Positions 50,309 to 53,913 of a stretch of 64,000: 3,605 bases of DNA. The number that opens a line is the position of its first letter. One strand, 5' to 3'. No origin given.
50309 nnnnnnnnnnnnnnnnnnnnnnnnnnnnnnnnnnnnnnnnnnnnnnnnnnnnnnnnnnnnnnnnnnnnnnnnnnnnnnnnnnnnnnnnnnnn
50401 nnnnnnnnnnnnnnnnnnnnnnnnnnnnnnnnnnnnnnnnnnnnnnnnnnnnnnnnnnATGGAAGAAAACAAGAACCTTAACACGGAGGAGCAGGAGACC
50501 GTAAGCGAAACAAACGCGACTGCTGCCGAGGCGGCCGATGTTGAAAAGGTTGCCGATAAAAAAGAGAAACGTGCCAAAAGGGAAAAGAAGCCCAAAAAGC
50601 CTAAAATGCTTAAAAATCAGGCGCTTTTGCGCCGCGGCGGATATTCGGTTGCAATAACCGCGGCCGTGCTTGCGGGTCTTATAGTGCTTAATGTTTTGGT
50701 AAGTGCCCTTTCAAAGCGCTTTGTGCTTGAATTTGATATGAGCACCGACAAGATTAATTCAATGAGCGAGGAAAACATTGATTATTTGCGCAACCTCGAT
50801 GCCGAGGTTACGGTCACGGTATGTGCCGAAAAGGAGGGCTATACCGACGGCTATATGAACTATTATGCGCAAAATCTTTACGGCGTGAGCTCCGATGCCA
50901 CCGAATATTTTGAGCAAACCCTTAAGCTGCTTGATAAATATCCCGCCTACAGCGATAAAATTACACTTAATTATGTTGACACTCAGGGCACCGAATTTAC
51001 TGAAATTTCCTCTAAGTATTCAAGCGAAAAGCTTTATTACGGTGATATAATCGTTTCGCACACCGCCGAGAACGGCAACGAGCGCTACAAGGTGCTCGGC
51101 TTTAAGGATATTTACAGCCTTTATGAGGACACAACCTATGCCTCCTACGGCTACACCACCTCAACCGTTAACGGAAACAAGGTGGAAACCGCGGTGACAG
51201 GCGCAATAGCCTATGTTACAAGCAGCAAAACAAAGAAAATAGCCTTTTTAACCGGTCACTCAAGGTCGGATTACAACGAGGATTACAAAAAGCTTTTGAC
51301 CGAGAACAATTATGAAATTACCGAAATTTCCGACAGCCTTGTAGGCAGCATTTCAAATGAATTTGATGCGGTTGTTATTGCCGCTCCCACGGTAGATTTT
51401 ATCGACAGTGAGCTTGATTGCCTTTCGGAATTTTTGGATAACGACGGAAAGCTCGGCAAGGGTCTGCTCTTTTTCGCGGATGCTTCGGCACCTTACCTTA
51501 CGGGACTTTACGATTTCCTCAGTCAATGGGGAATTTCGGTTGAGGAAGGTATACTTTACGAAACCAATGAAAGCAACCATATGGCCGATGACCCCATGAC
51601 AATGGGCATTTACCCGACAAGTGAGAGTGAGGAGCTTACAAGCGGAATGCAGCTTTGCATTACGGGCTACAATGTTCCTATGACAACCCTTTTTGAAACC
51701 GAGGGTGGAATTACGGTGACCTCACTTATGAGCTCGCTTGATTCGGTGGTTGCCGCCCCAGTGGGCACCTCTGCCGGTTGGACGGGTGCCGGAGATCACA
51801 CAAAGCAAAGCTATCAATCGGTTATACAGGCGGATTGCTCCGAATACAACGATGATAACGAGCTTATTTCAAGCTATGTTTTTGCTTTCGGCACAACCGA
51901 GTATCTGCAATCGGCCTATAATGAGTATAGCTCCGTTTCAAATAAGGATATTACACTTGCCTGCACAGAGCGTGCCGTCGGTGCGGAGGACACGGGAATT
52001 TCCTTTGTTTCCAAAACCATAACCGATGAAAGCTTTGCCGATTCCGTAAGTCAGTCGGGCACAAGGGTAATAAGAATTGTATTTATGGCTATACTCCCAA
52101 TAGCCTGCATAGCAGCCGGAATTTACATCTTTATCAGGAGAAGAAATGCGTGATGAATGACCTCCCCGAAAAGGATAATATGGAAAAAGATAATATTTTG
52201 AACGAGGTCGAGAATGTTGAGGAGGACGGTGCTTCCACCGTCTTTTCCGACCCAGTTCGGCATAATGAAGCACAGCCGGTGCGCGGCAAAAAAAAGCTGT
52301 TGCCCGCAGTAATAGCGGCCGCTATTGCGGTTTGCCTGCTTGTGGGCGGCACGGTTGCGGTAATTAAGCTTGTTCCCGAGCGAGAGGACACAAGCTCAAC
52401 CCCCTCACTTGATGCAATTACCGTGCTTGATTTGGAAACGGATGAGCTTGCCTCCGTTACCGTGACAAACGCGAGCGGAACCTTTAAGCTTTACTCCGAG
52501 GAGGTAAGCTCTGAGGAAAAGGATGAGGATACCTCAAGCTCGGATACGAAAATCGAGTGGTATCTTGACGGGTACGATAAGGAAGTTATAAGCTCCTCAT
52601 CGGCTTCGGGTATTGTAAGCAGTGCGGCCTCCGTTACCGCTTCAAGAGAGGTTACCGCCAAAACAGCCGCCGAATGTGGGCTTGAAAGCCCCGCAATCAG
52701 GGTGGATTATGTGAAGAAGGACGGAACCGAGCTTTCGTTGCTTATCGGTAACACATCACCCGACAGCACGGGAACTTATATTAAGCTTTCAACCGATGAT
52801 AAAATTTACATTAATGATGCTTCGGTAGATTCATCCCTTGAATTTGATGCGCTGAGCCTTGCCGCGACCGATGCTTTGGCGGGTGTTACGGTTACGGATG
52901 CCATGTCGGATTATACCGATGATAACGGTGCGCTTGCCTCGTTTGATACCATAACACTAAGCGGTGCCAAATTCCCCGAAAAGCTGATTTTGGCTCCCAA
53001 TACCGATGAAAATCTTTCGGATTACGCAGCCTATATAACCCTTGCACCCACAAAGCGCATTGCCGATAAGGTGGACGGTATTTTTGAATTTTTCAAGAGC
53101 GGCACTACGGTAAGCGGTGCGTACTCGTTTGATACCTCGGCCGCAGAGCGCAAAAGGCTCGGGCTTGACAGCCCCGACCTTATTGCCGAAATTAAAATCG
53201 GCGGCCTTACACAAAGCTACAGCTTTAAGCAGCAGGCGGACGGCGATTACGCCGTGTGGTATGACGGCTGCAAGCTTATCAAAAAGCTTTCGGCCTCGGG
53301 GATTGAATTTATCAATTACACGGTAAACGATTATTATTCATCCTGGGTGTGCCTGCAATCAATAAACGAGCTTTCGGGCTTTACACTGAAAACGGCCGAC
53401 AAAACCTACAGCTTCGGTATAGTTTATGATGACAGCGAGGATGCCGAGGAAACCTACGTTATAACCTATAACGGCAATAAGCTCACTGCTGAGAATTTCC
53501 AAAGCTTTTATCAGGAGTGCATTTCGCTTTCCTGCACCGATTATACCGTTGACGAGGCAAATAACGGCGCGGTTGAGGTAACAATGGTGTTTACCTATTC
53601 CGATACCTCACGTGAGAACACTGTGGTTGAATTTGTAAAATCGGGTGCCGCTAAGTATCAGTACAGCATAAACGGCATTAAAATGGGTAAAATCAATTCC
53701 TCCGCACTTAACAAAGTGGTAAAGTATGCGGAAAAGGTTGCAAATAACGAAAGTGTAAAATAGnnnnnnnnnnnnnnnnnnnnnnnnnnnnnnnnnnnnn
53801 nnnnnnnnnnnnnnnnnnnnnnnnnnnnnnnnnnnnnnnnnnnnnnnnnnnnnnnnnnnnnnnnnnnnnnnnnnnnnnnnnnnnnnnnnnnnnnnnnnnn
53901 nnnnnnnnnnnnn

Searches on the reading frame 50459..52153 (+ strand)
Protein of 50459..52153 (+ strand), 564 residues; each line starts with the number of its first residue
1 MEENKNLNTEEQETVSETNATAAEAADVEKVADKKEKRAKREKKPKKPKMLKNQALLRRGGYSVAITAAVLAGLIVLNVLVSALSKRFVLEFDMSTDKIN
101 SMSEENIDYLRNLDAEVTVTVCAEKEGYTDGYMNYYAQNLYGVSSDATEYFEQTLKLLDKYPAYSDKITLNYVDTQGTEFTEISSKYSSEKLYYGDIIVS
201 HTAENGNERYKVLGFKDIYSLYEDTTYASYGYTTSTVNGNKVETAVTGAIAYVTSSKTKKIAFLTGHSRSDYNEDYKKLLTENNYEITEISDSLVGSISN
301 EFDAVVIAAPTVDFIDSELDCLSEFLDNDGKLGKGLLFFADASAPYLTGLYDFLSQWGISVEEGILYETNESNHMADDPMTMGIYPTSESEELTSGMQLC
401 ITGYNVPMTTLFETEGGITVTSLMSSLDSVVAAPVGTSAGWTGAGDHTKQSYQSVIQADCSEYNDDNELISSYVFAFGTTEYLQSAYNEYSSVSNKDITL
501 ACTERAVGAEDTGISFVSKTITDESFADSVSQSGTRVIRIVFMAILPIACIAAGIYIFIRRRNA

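Call 98: search_protein_families(library=pfam, proteins=[window:50459-52153:+], max_evalue=0.001)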
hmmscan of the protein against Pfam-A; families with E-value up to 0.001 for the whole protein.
window:50459-52153:+ (564 aa): 2 families
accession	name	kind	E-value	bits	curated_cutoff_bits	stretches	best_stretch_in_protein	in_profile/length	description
PF09822.16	ABC_transp_aux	-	9.8e-17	61.5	34.7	1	259-429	2-193/288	ABC-type uncharacterized transport system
PF23357.1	DUF7088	-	0.00011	22.8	27.8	1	97-179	2-69/105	Domain of unknown function (DUF7088)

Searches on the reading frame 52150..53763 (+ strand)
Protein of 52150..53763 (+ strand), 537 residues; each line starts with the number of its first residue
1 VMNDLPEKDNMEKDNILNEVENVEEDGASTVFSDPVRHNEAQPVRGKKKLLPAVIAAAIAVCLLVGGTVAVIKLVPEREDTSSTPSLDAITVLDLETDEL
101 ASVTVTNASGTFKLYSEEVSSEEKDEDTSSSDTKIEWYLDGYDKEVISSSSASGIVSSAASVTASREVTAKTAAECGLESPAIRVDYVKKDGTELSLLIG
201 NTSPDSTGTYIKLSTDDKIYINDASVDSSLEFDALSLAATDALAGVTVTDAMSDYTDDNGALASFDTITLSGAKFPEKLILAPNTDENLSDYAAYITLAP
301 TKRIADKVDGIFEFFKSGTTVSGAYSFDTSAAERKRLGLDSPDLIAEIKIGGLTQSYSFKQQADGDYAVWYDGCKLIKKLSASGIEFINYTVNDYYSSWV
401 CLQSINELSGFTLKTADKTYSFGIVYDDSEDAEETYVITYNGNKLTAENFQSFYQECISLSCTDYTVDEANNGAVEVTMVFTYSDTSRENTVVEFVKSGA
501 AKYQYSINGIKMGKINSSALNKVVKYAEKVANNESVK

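Call 98: search_protein_families(library=pfam, proteins=[window:52150-53763:+], max_evalue=0.001)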
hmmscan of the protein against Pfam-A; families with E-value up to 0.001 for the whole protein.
window:52150-53763:+ (537 aa): 1 family
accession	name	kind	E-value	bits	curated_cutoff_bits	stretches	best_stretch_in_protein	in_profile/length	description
PF14238.11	DUF4340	-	1.2e-14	55.4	25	1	137-243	1-108/183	Domain of unknown function (DUF4340)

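Call 109: find_encoding_contigs(protein=window:52153-53763:+, flank=8000, max_places=8)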
Protein window:52153-53763:+ (536 aa): no gene with exactly this product is on record in the collection.
